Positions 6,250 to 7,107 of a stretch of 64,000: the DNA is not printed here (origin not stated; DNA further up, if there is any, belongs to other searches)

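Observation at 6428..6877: Uncharacterised secreted Cys protein translationally coupled to the TonB-dependent hemin receptor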

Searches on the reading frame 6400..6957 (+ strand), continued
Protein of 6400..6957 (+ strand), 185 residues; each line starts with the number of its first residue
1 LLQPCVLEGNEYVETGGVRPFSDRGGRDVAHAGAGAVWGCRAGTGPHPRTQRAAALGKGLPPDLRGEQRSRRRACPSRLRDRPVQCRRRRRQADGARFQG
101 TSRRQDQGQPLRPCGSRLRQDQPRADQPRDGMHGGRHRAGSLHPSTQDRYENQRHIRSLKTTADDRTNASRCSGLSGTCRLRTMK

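Call 39: find_related_loci(query=A4, collection=metagenome_contigs, flank=7000)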
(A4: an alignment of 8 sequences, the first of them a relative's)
Query A4 (145 aa) in metagenome_contigs; peptide patterns used: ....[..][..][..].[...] (x = any residue, [..] = any of these).
185 stretches matched a pattern; 93 encode a relative of the query (tblastn E <= 1e-3); the best 80 are kept; 80 distinct loci.
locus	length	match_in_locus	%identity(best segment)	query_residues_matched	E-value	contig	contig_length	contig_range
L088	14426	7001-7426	56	3-144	5e-50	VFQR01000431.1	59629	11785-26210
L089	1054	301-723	52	1-144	4e-47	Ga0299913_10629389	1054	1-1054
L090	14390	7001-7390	53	15-144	7e-43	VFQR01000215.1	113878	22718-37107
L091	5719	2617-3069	50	6-143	4e-42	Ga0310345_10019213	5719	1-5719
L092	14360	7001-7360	53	24-144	2e-41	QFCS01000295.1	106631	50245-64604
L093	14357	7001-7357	56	25-144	1e-41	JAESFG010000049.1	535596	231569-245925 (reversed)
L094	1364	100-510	56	8-144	6e-42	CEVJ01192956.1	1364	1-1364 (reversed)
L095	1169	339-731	54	13-144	2e-42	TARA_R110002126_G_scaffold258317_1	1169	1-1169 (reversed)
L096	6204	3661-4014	51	26-144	2e-37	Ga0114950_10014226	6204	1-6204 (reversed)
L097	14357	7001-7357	53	25-144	4e-39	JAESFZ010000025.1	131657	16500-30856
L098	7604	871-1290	46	6-144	6e-37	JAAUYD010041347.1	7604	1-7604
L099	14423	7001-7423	49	1-144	6e-37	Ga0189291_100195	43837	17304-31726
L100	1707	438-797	54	27-144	9e-37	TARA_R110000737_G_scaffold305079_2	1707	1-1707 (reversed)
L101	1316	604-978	50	22-144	4e-36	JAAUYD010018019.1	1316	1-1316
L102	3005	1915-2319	47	15-144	3e-34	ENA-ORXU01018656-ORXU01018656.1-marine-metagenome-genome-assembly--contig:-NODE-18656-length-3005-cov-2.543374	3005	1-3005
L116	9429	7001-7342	43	31-145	2e-27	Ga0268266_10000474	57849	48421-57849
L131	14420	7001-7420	40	3-144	3e-26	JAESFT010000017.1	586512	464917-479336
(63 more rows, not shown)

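Call 43: search_protein_families(library=pfam, proteins=[L085:6863-7177:+, L081:11145-11633:+, L082:11234-11665:+, L086:9222-12224:+, L086:7001-7582:+, L084:7468-8781:+], max_evalue=0.1)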
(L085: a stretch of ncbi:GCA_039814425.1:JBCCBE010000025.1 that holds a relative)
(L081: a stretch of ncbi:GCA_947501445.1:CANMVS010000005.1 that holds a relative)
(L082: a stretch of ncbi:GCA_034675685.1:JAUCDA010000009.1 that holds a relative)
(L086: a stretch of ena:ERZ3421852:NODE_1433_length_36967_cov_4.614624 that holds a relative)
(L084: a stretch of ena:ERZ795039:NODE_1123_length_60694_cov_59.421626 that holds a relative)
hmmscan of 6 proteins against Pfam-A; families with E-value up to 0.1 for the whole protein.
L085:6863-7177:+ (104 aa): 2 families
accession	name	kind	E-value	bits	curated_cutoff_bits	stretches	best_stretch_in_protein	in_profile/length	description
PF03992.22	ABM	-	1.4e-18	67.3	23.1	1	1-80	1-77/78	Antibiotic biosynthesis monooxygenase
PF04061.19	ORMDL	-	0.057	13.7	27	1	32-75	48-90/135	ORMDL family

L081:11145-11633:+ (162 aa): 1 family
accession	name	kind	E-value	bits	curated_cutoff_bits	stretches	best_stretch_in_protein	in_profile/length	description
PF10087.14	DUF2325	-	0.0012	19.4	33.6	1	76-141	25-88/94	Uncharacterized protein conserved in bacteria (DUF2325)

L082:11234-11665:+ (143 aa): 0 families

L086:9222-12224:+ (1000 aa): 0 families

L086:7001-7582:+ (193 aa): 2 families
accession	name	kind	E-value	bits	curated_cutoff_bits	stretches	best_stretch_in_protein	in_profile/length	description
PF11906.13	DUF3426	-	0.038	14.5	27.7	1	43-136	5-110/147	Protein of unknown function (DUF3426)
PF13985.11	YbgS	-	0.072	13.7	27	0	39-92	7-59/124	YbgS-like protein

L084:7468-8781:+ (437 aa): 3 families
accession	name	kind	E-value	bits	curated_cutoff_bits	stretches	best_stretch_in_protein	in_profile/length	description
PF03544.19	TonB_C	-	1.3e-17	64.4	24.6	1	359-435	2-77/79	Gram-negative bacterial TonB protein C-terminal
PF13103.11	TonB_2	-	3.1e-11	43.7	22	1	346-425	2-77/85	TonB C terminal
PF06519.16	TolA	-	0.0055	17.3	25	1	335-419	3-81/96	TolA C-terminal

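Call 57: find_homologous_proteins(query=P0176, max_evalue=0.001)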
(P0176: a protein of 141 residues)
Query P0176 (141 aa): 50 proteins with E <= 0.001 among 84 candidates.
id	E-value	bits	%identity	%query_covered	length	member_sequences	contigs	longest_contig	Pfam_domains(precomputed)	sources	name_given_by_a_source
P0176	1.1e-82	292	100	100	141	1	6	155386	-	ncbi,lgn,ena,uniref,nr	ncbi:hypothetical protein [Pseudorhodobacter sp.]|uniref:hypothetical protein n=1 Tax=Pseudorhodobac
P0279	2.2e-71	256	88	100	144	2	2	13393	-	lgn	-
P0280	5.9e-66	238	90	100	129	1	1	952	-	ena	-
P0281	5.4e-58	212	75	100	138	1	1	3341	-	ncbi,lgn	-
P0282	8.0e-53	196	73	100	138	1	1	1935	-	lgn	-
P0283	2.5e-49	184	69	100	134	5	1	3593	-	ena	-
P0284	1.6e-48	182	70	100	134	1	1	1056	-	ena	-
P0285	1.2e-47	179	71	97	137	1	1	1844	-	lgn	-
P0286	2.5e-40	155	60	100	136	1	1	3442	-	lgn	-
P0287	4.4e-40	154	79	67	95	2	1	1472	-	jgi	jgi:hypothetical protein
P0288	1.1e-39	153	59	94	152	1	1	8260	-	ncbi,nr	ncbi:MAG: hypothetical protein Q7J57_13995 [Gemmobacter sp.]|nr:hypothetical protein [Gemmobacter sp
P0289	1.2e-38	150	58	97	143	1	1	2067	-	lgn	-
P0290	1.2e-37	147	62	85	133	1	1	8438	-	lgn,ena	-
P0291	2.0e-34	136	59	84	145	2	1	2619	-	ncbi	ncbi:MAG TPA: hypothetical protein VGA75_04145 [Paracoccaceae bacterium]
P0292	3.1e-34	136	56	84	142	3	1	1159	-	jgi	jgi:hypothetical protein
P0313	7.4e-26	109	49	80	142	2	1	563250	-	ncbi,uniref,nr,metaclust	ncbi:hypothetical protein [Loktanella sp. S4079]|uniref:hypothetical protein n=1 Tax=Loktanella sp. 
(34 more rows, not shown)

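Call 58: find_encoding_contigs(protein=P0313, flank=7000, max_places=1)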
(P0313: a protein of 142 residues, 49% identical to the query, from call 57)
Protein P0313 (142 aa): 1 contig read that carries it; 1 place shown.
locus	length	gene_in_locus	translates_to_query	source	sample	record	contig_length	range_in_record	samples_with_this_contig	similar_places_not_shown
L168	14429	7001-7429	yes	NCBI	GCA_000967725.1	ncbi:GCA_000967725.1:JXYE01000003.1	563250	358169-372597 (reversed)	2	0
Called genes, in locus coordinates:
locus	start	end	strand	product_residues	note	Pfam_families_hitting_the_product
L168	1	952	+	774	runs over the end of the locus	PF00353:HemolysinCabind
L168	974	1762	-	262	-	PF00005:ABC_tran, PF02463:SMC_N (faint), PF13476:AAA_23 (weak), PF13304:AAA_21 (weak)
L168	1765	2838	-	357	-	PF01032:FecCD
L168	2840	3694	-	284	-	PF01497:Peripla_BP_2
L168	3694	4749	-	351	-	PF05171:HemS, PF06228:ChuX_HutX, PF05171:HemS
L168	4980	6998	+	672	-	PF07715:Plug, PF00593:TonB_dep_Rec_b-barrel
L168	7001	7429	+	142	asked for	-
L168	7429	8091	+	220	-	PF01618:MotA_ExbB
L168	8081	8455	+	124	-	PF02472:ExbD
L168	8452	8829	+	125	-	PF02472:ExbD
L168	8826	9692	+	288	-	PF13103:TonB_2, PF03544:TonB_C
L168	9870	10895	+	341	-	PF00356:LacI, PF00532:Peripla_BP_1, PF13407:Peripla_BP_4, PF13377:Peripla_BP_3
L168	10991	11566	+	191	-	PF01814:Hemerythrin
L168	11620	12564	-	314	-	PF13675:PilJ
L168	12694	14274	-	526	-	PF12849:PBP_like_2, PF12727:PBP_like (weak), PF00691:OmpA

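Call 65: search_protein_families(library=pfam, proteins=[L003:6452-7801:+, L003:6458-7945:-, L003:8095-8415:+], max_evalue=0.01)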
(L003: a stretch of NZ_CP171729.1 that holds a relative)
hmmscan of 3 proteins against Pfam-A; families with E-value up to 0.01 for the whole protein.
L003:6452-7801:+ (449 aa): 2 families
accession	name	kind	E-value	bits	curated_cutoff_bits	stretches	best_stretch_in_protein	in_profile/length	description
PF03544.19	TonB_C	-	6.6e-18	65.4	24.6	1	371-447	2-77/79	Gram-negative bacterial TonB protein C-terminal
PF13103.11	TonB_2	-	1.4e-09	38.4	22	1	358-443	2-83/85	TonB C terminal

L003:6458-7945:- (495 aa): 0 families

L003:8095-8415:+ (106 aa): 1 family
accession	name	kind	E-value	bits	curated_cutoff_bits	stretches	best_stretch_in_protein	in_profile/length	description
PF03992.22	ABM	-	4.4e-18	65.7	23.1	1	3-82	1-77/78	Antibiotic biosynthesis monooxygenase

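Call 76: search_protein_families(library=pfam, proteins=[L131:7416-8123:+, L131:8120-8554:+, L131:8558-9523:+, L116:7347-8477:+, L116:8556-9245:+, L116:8995-9390:+], max_evalue=0.001)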
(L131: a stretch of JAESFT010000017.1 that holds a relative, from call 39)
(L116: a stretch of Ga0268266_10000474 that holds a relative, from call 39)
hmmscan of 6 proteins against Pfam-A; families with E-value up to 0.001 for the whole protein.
L131:7416-8123:+ (235 aa): 1 family
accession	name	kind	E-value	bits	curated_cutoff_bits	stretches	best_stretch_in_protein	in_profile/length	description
PF01618.21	MotA_ExbB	-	6.2e-34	116.9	22.9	1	113-215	24-126/127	MotA/TolQ/ExbB proton channel family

L131:8120-8554:+ (144 aa): 1 family
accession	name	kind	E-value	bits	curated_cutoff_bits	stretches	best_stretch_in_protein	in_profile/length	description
PF02472.21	ExbD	-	3.6e-28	98.6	25.4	1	19-140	5-127/128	Biopolymer transport protein ExbD/TolR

L131:8558-9523:+ (321 aa): 2 families
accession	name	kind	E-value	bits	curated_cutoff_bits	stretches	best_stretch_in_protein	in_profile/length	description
PF03544.19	TonB_C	-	7.4e-13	49.2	24.6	1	245-305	3-65/79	Gram-negative bacterial TonB protein C-terminal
PF13103.11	TonB_2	-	6.3e-11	42.7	22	1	231-314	2-83/85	TonB C terminal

L116:7347-8477:+ (376 aa): 2 families
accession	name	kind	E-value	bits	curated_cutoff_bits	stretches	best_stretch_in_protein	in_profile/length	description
PF03544.19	TonB_C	-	2.9e-11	44.1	24.6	1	307-374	11-77/79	Gram-negative bacterial TonB protein C-terminal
PF13103.11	TonB_2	-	3.8e-10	40.2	22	1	288-368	3-81/85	TonB C terminal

L116:8556-9245:+ (229 aa): 1 family
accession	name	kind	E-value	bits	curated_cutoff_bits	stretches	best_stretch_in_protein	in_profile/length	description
PF02682.21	CT_C_D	-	2.8e-52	177.8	22.1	1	18-216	3-201/202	Carboxyltransferase domain, subdomain C and D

L116:8995-9390:+ (131 aa): 0 families

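Call 80: list_cluster_members(proteins=[P0163, P0145, P0175, P0220, P0200, P0216, P0173, P0221, P0201, P0149])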
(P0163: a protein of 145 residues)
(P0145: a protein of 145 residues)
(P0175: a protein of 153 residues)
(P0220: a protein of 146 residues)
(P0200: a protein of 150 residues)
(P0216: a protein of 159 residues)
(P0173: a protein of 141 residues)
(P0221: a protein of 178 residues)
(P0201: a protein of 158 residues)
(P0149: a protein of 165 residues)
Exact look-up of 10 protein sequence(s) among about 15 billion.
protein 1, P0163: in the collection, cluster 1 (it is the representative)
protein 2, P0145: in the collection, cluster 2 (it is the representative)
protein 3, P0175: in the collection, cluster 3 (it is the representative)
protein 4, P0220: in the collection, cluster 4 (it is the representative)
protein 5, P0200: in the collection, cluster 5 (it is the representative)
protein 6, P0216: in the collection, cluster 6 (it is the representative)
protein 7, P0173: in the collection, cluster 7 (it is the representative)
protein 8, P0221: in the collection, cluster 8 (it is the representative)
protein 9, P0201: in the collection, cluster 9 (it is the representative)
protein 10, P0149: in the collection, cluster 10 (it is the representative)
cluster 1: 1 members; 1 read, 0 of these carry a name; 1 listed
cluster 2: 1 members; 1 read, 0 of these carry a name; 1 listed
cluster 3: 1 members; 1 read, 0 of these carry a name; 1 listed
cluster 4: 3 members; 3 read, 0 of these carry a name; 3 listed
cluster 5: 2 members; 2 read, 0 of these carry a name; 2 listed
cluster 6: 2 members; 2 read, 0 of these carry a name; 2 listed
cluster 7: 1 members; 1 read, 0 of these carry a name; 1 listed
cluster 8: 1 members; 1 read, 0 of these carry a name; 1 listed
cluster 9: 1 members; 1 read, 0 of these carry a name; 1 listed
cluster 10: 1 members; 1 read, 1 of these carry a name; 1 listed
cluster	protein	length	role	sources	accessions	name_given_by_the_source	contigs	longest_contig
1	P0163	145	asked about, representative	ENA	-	-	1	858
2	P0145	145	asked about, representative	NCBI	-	-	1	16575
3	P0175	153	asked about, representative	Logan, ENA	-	-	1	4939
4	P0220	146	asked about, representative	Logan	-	-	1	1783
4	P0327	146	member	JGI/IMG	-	-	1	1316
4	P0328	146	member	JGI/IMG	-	-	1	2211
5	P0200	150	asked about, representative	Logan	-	-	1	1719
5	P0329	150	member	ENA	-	-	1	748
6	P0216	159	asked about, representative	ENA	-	-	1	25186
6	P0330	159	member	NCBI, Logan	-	-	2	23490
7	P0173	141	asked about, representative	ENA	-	-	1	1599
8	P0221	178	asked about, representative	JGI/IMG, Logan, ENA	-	-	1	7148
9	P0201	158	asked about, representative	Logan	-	-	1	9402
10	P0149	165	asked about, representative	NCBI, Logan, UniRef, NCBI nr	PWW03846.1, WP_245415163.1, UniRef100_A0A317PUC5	hypothetical protein DFR52_101535 [Hoeflea marina] | Tat pathway signal sequence domain protein n=1 Tax=Hoeflea marina TaxID=274592 ... | hypothetical protein [Hoeflea marina]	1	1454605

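Call 81: find_homologous_proteins(query=A3, max_evalue=0.001)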
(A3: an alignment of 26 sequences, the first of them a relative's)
Query A3 (26 sequences) (152 aa, profile of the alignment): 138 proteins with E <= 0.001 among 8000 candidates; the best 120 are listed.
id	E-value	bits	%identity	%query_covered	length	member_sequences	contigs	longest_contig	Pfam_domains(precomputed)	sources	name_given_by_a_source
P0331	1.6e-53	198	41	95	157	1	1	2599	-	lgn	-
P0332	3.4e-53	197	47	82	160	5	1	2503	-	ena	-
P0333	4.8e-53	197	45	73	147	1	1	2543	-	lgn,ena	-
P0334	4.9e-53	197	46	72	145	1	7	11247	-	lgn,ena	-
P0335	7.7e-53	196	46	76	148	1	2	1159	-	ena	-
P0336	7.8e-53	196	46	80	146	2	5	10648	-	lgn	-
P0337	1.0e-52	196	42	95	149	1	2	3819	-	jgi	jgi:hypothetical protein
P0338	1.3e-52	196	46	80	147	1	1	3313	-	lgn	-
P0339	1.3e-52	196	48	79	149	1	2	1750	-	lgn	-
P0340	1.3e-52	195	47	85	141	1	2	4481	-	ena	-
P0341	3.1e-52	194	49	89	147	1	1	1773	-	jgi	jgi:hypothetical protein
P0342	4.2e-52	194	42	93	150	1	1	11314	-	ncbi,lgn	-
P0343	4.4e-52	194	44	80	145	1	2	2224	-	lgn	-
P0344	6.2e-52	193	48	80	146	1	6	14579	-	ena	-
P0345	1.3e-51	192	45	79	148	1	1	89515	-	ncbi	-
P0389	1.0e-48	183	40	99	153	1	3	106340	-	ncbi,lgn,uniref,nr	ncbi:hypothetical protein [Rhodovulum sulfidophilum]|uniref:hypothetical protein n=1 Tax=Rhodovulum 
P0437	1.9e-41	159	40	74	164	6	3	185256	-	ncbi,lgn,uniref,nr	ncbi:hypothetical protein SAMN04488021_11330 [Paracoccus aminovorans]|uniref:Tat pathway signal prot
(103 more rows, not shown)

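Call 82: find_encoding_contigs(protein=P0389, flank=9000, max_places=1)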
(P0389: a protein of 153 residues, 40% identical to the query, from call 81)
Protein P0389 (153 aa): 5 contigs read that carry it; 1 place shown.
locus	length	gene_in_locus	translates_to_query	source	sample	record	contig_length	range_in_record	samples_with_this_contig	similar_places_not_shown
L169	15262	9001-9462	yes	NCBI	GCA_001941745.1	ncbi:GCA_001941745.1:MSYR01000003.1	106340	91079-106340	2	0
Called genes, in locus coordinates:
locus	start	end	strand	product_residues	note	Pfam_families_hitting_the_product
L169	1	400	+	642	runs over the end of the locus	PF05947:T6SS_TssF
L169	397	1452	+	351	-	PF06996:T6SS_TssG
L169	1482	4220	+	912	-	PF13191:AAA_16 (weak), PF23569:NBD_SMAX1, PF00004:AAA, PF17871:AAA_lid_9, PF00004:AAA (weak), PF07724:AAA_2, PF07728:AAA_5, PF10431:ClpB_D2-small, +5 more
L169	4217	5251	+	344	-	-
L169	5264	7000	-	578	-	-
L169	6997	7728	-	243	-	-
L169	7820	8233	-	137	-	PF06282:DUF1036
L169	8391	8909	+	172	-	-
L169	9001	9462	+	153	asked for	-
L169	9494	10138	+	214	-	PF01618:MotA_ExbB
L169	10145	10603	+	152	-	PF02472:ExbD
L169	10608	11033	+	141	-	-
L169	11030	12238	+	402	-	-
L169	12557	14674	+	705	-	PF12951:PATR (weak)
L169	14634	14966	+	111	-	PF05954:Phage_GPD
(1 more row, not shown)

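Call 83: find_encoding_contigs(protein=P0437, flank=9000, max_places=1)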
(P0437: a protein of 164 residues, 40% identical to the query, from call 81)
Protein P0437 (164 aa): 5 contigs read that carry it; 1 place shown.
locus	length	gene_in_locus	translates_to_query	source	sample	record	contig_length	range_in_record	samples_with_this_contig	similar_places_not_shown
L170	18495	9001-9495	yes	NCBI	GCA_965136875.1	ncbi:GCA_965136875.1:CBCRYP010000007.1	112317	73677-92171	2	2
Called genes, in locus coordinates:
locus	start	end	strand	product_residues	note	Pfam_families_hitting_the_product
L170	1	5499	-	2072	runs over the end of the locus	PF04519:Bactofilin (faint)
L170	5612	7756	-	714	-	PF01551:Peptidase_M23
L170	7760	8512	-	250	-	-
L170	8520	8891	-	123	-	PF06282:DUF1036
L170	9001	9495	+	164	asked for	-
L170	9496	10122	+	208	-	PF01618:MotA_ExbB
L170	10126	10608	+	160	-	PF02472:ExbD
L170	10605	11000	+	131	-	-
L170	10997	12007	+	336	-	-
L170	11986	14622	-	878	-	PF02861:Clp_N (weak), PF13191:AAA_16 (weak), PF23569:NBD_SMAX1, PF00004:AAA, PF17871:AAA_lid_9, PF07724:AAA_2, PF07728:AAA_5, PF10431:ClpB_D2-small, +5 more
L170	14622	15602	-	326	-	PF06996:T6SS_TssG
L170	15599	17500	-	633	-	PF05947:T6SS_TssF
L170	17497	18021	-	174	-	PF04965:GPW_gp25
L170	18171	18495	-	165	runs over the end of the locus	PF05638:T6SS_HCP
